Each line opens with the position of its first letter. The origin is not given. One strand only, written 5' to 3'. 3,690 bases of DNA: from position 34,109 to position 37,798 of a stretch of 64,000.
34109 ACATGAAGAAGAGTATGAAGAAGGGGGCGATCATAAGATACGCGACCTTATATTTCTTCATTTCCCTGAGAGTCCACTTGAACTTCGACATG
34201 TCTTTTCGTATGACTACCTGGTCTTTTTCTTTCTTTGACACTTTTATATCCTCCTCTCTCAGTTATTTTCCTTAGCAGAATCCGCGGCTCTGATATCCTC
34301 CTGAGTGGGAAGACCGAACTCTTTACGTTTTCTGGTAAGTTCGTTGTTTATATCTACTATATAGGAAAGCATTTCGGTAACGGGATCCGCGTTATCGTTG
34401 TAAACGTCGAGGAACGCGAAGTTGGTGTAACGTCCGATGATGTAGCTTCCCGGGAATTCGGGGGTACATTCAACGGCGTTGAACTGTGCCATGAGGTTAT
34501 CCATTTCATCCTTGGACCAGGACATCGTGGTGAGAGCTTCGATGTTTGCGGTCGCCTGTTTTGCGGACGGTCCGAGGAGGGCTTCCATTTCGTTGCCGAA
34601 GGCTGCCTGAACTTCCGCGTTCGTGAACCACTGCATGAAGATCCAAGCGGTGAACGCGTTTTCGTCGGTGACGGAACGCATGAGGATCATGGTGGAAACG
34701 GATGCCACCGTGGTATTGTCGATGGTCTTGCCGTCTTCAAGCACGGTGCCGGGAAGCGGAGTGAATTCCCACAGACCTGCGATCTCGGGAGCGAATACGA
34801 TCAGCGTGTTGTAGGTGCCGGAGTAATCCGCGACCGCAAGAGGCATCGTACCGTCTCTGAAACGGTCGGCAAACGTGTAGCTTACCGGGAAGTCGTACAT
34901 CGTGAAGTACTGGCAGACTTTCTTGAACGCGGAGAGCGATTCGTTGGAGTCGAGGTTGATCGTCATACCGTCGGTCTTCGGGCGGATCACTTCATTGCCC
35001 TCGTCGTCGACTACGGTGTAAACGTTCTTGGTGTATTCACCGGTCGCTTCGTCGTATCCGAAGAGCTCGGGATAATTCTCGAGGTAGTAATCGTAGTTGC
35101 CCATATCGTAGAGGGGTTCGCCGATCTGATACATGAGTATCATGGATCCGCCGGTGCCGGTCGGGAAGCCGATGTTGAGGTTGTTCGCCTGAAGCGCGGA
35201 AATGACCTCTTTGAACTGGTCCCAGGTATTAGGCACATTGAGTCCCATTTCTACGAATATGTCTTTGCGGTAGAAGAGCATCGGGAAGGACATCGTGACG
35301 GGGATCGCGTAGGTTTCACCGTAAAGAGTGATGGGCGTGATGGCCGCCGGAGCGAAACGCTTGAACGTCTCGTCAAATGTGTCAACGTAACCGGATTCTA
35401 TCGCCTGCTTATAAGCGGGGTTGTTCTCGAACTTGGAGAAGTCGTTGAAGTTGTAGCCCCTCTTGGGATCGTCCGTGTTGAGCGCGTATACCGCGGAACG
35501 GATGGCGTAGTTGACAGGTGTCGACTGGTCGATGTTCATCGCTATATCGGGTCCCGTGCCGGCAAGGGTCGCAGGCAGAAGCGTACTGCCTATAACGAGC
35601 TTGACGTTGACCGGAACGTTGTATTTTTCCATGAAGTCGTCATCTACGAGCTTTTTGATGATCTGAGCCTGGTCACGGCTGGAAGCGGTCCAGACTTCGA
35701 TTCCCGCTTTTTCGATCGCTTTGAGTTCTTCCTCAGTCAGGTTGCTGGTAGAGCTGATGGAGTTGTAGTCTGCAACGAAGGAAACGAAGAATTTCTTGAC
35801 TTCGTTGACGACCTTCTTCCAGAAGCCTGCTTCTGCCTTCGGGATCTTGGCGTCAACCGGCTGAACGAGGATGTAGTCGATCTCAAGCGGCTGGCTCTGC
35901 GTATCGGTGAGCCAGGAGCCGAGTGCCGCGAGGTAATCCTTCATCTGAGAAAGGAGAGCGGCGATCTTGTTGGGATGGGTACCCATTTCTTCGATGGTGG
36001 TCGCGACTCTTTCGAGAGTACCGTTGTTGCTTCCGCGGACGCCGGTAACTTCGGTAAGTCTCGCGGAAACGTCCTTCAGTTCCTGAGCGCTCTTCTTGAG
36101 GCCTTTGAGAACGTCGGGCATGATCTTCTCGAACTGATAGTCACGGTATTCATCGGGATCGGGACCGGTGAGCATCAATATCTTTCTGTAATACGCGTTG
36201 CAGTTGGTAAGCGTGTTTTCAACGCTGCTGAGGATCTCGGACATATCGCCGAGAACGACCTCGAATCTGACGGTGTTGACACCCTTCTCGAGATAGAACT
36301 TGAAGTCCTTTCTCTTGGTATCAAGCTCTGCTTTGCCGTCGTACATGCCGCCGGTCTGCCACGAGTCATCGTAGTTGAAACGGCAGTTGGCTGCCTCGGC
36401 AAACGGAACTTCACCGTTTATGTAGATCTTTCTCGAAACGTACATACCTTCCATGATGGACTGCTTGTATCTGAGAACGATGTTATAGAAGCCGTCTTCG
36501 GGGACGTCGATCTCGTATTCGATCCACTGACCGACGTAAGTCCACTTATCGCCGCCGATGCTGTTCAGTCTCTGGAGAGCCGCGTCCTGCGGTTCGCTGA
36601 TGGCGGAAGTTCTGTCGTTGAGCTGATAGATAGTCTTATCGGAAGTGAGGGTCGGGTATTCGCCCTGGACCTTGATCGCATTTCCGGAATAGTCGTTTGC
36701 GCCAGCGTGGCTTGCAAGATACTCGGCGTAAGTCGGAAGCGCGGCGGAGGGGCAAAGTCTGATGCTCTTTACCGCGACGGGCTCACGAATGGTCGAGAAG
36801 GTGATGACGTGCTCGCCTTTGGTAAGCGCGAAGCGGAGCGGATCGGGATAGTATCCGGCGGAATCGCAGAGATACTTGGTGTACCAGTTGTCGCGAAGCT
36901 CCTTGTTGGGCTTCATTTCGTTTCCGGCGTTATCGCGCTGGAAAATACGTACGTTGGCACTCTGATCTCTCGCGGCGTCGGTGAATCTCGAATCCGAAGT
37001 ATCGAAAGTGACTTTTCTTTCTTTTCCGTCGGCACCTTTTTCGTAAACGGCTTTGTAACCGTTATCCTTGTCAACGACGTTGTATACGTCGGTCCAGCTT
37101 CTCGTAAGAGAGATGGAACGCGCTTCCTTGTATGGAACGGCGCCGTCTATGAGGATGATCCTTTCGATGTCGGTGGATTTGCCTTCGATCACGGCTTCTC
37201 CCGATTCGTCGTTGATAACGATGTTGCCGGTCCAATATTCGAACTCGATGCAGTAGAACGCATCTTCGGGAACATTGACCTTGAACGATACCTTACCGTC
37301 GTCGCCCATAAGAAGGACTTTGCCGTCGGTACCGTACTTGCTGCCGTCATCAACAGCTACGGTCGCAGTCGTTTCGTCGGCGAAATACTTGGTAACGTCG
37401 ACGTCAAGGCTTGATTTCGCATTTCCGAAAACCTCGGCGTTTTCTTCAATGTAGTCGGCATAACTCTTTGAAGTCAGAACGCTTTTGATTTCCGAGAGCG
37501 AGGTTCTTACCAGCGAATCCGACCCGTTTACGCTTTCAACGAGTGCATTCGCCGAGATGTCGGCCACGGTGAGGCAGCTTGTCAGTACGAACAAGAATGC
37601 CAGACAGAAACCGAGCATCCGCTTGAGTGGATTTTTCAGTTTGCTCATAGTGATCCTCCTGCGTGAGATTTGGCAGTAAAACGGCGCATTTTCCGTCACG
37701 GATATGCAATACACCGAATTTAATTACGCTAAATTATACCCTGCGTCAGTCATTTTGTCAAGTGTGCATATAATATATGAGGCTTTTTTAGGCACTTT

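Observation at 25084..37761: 12.6 kb seven-gene operon: giant CBM/SBP lipoprotein, two ABC permease pairs, an NHL-TPR-Yip1 membrane fusion and a 1024 aa secreted enzyme-like protein, with no ATPase or regulator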

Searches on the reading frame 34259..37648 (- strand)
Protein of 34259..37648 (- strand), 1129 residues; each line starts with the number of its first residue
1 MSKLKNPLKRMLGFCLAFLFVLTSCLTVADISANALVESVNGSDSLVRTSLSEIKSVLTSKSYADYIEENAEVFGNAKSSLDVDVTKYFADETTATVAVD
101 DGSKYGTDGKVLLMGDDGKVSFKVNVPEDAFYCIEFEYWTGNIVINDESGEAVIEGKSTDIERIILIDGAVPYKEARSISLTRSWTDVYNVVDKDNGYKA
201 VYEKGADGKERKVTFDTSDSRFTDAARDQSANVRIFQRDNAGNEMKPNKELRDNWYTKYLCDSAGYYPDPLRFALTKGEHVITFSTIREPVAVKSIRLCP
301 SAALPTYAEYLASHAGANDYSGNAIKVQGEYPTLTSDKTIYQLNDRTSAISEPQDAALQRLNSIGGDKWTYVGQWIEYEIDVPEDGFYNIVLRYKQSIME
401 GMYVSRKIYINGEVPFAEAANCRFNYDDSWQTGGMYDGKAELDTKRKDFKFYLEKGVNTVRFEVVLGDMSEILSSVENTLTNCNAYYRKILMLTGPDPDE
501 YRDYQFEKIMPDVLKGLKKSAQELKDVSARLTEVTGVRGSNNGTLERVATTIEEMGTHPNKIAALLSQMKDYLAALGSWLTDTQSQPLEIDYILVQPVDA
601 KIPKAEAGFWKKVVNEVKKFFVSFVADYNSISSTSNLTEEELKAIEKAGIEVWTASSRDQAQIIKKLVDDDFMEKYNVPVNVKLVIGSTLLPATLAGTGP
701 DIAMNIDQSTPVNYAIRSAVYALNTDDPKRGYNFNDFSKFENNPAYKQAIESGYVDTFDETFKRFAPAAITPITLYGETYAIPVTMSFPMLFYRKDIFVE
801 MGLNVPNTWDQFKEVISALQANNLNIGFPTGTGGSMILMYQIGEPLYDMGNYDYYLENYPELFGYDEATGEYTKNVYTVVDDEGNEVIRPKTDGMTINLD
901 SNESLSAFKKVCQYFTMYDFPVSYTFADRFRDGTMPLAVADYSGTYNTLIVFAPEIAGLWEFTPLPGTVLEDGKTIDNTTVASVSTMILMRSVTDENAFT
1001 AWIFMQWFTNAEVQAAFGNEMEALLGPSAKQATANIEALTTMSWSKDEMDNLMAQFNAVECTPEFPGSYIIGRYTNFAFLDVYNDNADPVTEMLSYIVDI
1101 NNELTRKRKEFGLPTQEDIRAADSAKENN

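Call 6: search_protein_families(library=pfam, proteins=[window:34259-37648:-], max_evalue=0.01)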
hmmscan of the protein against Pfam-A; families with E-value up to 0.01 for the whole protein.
window:34259-37648:- (1129 aa): 1 family
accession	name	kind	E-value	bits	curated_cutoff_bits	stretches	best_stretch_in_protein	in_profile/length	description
PF13416.11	SBP_bac_8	-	1.2e-16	61.7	27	1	742-1034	46-267/279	Bacterial extracellular solute-binding protein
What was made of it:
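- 34259..37648 (-): g1: 1129-aa lipoprotein, made of two CBM35-like modules, a helical bundle and a CUT1-type solute-binding domain. SBP_bac_8 E=1e-16 (call 6).
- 34304..35731 (-): g1 solute-binding domain (about aa 640-1115). Pfam SBP_bac_8 over aa 742-1034 (call 6).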

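Call 7: search_protein_families(library=ncbifam, proteins=[window:34259-37648:-], max_evalue=0.01)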
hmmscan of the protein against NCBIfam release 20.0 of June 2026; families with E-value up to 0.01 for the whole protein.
window:34259-37648:- (1129 aa): 3 families
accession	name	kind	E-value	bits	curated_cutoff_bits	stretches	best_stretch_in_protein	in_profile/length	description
TIGR03850.1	bind_CPR_0540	equivalog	8.8e-05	21.3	299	1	777-825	149-197/437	carbohydrate ABC transporter substrate-binding protein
NF008211.0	PRK10974.1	equivalog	0.00033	19.4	411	1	777-835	136-197/439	sn-glycerol-3-phosphate ABC transporter substrate-binding protein UgpB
TIGR03851.1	chitin_NgcE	equivalog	0.0076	15.2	399.65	0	766-822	140-196/450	N-acetylglucosamine/diacetylchitobiose ABC transporter substrate-binding protein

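Call 12: search_solved_structures(query=window:34259-37648:-, max_evalue=1)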
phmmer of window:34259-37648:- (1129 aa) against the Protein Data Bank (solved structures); distinct sequences matched with E-value up to 1: 63 (the best 60 are shown).
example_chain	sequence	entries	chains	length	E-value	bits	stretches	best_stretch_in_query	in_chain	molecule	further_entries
2hq0_A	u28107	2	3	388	3.9e-05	25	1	776-822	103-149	Sugar ABC transporter, sugar-binding protein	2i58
2heu_A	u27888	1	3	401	4.1e-05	24.9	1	776-822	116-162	Sugar ABC transporter, sugar-binding protein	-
2hfb_A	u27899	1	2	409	4.2e-05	24.8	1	776-822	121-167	Sugar ABC transporter, sugar-binding protein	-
6pql_A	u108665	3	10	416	4.3e-05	24.8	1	776-822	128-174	ABC transporter sugar-binding protein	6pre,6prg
3vxb_A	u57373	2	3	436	8.5e-05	23.8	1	755-821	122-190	Putative sugar-binding lipoprotein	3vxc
9lff_A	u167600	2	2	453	0.00015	23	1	764-832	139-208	SN-glycerol-3-phophate ABC transporter, periplasmic SN-glycerol-3-phosphate-binding protei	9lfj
5u2p_A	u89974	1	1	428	0.00044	21.5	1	765-823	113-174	Sugar ABC transporter substrate-binding protein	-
5ysb_A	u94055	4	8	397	0.00048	21.3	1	764-850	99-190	Lin1841 protein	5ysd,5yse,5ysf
7nbz_A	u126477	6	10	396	0.00078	20.6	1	753-818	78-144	Sulfoquinovosyl binding protein | Sulfoquinovosyl glycerol-binding protein SmoF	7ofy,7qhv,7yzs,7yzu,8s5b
9xf5_A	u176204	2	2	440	0.00088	20.5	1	756-849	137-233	ABC transporter substrate-binding protein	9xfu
6x84_A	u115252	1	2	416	0.00095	20.4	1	774-838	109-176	sn-glycerol-3-phosphate-binding periplasmic protein UgpB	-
4r2f_A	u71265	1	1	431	0.0016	19.7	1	760-835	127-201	Extracellular solute-binding protein family 1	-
6dtq_A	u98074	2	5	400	0.0024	19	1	763-819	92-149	maltose-binding protein MalE3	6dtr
7eho_A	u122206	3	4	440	0.0049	18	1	772-833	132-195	Chitin oligosaccharide binding protein NagB2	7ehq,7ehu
4rya_A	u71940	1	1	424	0.0052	17.9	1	766-818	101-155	ABC transporter substrate binding protein (Sorbitol)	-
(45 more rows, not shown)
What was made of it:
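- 34304..35731 (-): PDB sequence hits to sugar-binding proteins (call 12).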

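Call 32: find_homologous_proteins(query=window:34259-37648:-, max_evalue=1e-10)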
Query window:34259-37648:- (1129 aa): 514 proteins with E <= 1e-10 among 8000 candidates; the best 120 are listed.
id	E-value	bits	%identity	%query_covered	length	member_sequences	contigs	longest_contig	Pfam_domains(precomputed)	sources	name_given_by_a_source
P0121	0.0e+0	2573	100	100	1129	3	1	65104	PF13416.12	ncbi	-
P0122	0.0e+0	2332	91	100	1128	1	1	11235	PF13416.12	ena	-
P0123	0.0e+0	1847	73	100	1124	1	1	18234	PF13416.12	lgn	-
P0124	0.0e+0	1821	72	100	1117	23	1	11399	PF13416.12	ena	-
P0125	0.0e+0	1819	73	100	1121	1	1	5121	PF13416.12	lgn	-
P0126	0.0e+0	1796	72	100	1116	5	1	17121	PF13416.12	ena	-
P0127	0.0e+0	1750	69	100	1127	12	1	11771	PF13416.12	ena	-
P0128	0.0e+0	1743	69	99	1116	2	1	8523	-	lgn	-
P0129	0.0e+0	1732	68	100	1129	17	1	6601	PF13416.12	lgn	-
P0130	0.0e+0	1720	68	100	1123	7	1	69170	PF13416.12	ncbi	-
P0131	0.0e+0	1492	61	99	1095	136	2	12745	PF13416.12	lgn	-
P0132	0.0e+0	1492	61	99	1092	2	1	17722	-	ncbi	-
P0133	0.0e+0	1481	61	99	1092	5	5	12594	-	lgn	-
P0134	0.0e+0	1457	60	98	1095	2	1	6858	PF13416.12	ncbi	-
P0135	0.0e+0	1398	57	100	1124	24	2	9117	PF13416.12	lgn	-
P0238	0.0e+0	1055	47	99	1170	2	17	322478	-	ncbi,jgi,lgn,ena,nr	ncbi:MAG: extracellular solute-binding protein [Ruminococcaceae bacterium]|nr:extracellular solute-b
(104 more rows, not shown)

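Call 42: find_encoding_contigs(protein=P0121, flank=10000, max_places=3)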
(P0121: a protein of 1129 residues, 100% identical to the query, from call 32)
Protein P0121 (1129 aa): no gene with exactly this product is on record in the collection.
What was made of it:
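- Tried and rejected: Not on record (call 42).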

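Call 43: list_cluster_members(proteins=[P0121, P0238, P0090])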
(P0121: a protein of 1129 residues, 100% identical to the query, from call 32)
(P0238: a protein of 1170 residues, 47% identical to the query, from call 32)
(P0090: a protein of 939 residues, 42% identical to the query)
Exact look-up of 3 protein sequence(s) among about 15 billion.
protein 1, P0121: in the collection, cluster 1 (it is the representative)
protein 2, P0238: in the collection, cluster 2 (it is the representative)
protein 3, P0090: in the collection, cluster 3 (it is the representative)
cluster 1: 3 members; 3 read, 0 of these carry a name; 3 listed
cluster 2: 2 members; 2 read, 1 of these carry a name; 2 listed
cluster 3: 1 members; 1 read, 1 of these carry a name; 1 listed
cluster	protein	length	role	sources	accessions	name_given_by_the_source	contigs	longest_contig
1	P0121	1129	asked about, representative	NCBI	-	-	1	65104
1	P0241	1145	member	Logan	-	-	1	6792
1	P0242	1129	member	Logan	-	-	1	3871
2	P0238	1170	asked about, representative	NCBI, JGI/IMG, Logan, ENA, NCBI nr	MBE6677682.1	MAG: extracellular solute-binding protein [Ruminococcaceae bacterium] | extracellular solute-binding protein [Oscillospiraceae bacterium]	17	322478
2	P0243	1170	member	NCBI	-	-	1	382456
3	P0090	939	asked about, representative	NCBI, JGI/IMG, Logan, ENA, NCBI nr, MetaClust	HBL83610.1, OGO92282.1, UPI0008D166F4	MAG: hypothetical protein A2Y17_09280 [Clostridiales bacterium GWF2_38_85] | status=active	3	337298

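Call 51: predict_structure(alignment_id=A2)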
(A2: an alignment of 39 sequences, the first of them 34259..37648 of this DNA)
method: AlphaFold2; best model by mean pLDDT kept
length: 1129 residues; sequences in the alignment: 39
mean_pLDDT: 77.9   pTM: 0.69
mean pLDDT of the five models: 77.9, 75.3, 74.1, 70.1, 63.4
residues with pLDDT >= 90: 113; 70-90: 782; 50-70: 180; < 50: 54
segments of 3 or more residues with pLDDT < 50: 1-7, 23-38, 365-370, 496-504, 624-635
pLDDT, mean of each block of 10 residues (from residue 1): 44 66 41 37 62 70 83 86 88 86 86 89 93 93 85 79 88 84 86 78 72 84 78 68 69 88 75 92 88 93 85 88 84 77 56 54 45 79 91 76 79 88 74 73 67 92 79 75 70 52 57 83 86 77 82 83 72 66 65 85 76 67 45 51 79 77 76 77 75 77 86 80 83 88 81 84 84 77 89 85 84 85 80 84 80 86 84 81 79 81 89 84 75 82 77 67 85 75 87 89 92 78 62 83 76 79 76 87 88 88 85 84 76
secondary structure, 60 per line:
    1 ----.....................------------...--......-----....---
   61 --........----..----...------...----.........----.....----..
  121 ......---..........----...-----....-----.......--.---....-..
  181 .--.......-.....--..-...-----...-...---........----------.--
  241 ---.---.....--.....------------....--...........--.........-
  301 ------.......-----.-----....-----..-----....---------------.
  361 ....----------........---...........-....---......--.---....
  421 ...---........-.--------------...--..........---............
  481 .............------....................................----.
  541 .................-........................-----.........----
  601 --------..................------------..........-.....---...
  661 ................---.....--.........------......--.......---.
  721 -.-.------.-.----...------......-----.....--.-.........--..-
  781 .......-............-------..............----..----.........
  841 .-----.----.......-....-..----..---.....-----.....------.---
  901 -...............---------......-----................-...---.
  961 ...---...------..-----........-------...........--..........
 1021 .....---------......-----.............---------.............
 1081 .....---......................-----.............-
elements in order (helices of 4 or more, strands of 3 or more residues): H5-25 E38-40 E43-48 H54-57 H63-70 E81-83 E97-101 H102-105 E110-114 E119-126 E130-139 E144-146 E152-155 E161-167 H174-177 E179-181 E184-190 E202-204 E210-212 E214-216 H220-227 E248-252 E255-259 E272-275 E278-288 E291-299 H307-313 E325-328 E341-344 E360-364 E375-382 E386-396 H398-401 E405-410 H417-421 E427-434 E451-453 E456-465 H469-493 H500-535 H540-557 H559-582 E588-596 H609-626 H639-648 E650-654 H658-676 E680-684 H687-695 E702-707 H710-716 H747-752 H758-762 H767-773 E781-787 E789-794 H795-800 H809-821 H832-841 H852-858 H860-863 E876-880 E886-890 H902-916 H926-931 E937-941 H942-952 E960-963 E967-969 E983-990 H998-1008 H1011-1025 H1036-1040 H1046-1058 H1068-1085 H1089-1110 H1116-1128
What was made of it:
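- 34259..37648 (-): AlphaFold model with mean pLDDT 77.9 (call 51).
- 36749..37366 (-): g1 beta-sandwich module 1 (about aa 95-300), CBM35/CBM6-like. Beta-strands in the model (call 51).
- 35903..36244 (-): g1 four-helix bundle (aa 469-582). Helices 469-493, 500-535, 540-557 and 559-582 in the model (call 51).
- On CBM35 / CBM6 carbohydrate-binding modules: Beta-sandwich secondary structure (call 51).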

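Call 54: fold_search(model_id=the predicted structure, library=pdb)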
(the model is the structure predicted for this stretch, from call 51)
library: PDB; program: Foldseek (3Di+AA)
matches with E <= 10: 1186; with E <= 0.001: 904
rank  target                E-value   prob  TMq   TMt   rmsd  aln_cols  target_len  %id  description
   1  9xf5_A                4.1e-16  1.00  0.28  0.75   6.6       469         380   17  Cycloisomaltooligosaccharide binding protein in complex with cycloisomaltooctaose (released 2026-03-25)
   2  9xfu_A                9.6e-16  1.00  0.27  0.72   7.1       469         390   17  Cycloisomaltooligosaccharide binding protein in complex with isomaltoheptaose (released 2026-03-25)
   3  6dts_A                2.8e-15  1.00  0.28  0.75   4.6       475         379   14  Maltotetraose bound T. maritima MalE2 (released 2018-09-19)
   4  6dtu_A                3.9e-15  1.00  0.27  0.73   5.2       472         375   15  Maltotetraose bound T. maritima MalE1 (released 2018-09-19)
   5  7c0z_B                4.1e-15  1.00  0.28  0.74   6.6       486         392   14  Crystal structure of a dinucleotide-binding protein (Y246A) of ABC transporter endogenously bound to uridylyl-3'-5'-ph (released 2021-03-10)
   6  5ci5_B                4.3e-15  1.00  0.28  0.74   4.9       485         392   16  Crystal Structure of an ABC transporter Solute Binding Protein from Thermotoga Lettingae TMO (Tlet_1705, TARGET EFI-51 (released 2015-07-22)
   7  2fnc_A                7.6e-15  1.00  0.28  0.75   4.8       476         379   14  Thermotoga maritima maltotriose binding protein bound with maltotriose. (released 2007-01-16)
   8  6dts_B                8.4e-15  1.00  0.28  0.76   4.4       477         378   15  Maltotetraose bound T. maritima MalE2 (released 2018-09-19)
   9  3mq9_A                8.4e-15  1.00  0.28  0.64   5.9       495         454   13  Crystal Structure of Ectodomain Mutant of BST-2/Tetherin/CD317 Fused to MBP (released 2010-10-27)
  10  3iot_A                8.8e-15  1.00  0.28  0.75   7.5       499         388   13  Huntingtin amino-terminal region with 17 Gln residues - crystal C92-b (released 2009-09-29)
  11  7c0t_A                8.8e-15  1.00  0.28  0.71   7.0       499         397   14  Crystal structure of a dinucleotide-binding protein (N81A) of ABC transporter endogenously bound to uridylyl-3'-5'-pho (released 2021-03-10)
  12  5yse_A                1.2e-14  1.00  0.29  0.78   5.2       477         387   17  Crystal structure of beta-1,2-glucooligosaccharide binding protein in complex with sophorotetraose (released 2018-05-02)
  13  3g7w_A                1.3e-14  1.00  0.28  0.71   6.6       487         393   11  Islet Amyloid Polypeptide (IAPP or Amylin) Residues 1 to 22 fused to Maltose Binding Protein (released 2009-06-23)
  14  5jj4_A                1.3e-14  1.00  0.26  0.51   6.2       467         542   12  Crystal Structure of a Variant Human Activation-induced Deoxycytidine Deaminase as an MBP fusion protein (released 2016-06-29)
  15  2xz3_A                1.3e-14  1.00  0.27  0.61   5.3       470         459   12  BLV TM hairpin (released 2011-03-02)
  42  5yse_B                3.3e-14  1.00  0.29  0.79   5.4       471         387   17  Crystal structure of beta-1,2-glucooligosaccharide binding protein in complex with sophorotetraose (released 2018-05-02)
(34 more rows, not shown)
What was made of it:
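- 34259..37648 (-): Foldseek top hits are oligosaccharide-binding proteins 9xf5, MalE and 5yse (call 54).
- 34304..35731 (-): Foldseek TM-score (target-normalised) 0.72-0.79 (call 54).
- On Type I ABC importer, CUT1 sugar subfamily: Foldseek hits to oligosaccharide-binding proteins with TM-score 0.72-0.79 (call 54).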

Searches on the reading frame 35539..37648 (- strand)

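Call 37: search_protein_families(library=pfam, proteins=[window:35539-37648:-], max_evalue=10)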
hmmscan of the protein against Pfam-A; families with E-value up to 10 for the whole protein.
window:35539-37648:- (703 aa): 7 families
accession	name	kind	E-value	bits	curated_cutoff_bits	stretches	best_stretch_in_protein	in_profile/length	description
PF04108.17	ATG17_like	-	0.011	15.7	43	1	467-574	169-268/355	Autophagy protein ATG17-like domain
PF07617.17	DUF1579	-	0.028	14.7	25.2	1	152-213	89-148/155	Protein of unknown function (DUF1579)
PF16760.10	CBM53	-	0.039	14.7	27.6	0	116-136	38-57/57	Starch/carbohydrate-binding module (family 53)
PF11909.13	NdhN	-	0.079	13.1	25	1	517-585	46-115/153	NADH-quinone oxidoreductase cyanobacterial subunit N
PF14157.12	YmzC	-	0.12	12.9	27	1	223-254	30-61/62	YmzC-like protein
PF22813.1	TcaA_2nd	-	0.15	12.9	26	1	59-114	37-86/103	TcaA protein second domain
PF01846.25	FF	-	0.2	12.2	22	1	179-216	15-48/50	FF domain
